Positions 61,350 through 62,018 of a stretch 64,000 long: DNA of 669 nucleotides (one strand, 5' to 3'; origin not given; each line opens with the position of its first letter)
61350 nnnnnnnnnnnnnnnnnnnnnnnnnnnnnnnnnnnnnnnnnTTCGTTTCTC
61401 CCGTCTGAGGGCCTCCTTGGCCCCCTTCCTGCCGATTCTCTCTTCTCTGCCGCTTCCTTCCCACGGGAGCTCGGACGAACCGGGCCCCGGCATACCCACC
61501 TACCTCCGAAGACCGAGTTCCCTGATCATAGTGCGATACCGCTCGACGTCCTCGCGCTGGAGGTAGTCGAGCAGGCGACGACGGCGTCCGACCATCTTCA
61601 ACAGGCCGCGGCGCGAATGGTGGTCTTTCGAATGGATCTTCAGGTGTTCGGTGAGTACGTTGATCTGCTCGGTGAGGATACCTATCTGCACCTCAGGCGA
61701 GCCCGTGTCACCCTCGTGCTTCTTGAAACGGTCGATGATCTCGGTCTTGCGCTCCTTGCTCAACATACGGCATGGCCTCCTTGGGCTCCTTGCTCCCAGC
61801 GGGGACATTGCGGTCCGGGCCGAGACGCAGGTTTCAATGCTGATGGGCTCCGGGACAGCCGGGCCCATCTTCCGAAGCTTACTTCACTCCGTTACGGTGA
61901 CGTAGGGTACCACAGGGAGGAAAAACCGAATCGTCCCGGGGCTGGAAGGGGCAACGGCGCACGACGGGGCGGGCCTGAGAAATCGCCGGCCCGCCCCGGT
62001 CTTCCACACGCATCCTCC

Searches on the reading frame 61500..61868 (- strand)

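Call 50: search_protein_families(library=pfam, proteins=[window:61500-61868:-], max_evalue=0.00001)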
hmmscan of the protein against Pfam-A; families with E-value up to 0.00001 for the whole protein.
window:61500-61868:- (122 aa): 1 family
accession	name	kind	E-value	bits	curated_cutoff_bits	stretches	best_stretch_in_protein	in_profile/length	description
PF00312.27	Ribosomal_S15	-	5e-37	126.4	31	1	41-121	1-81/81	Ribosomal protein S15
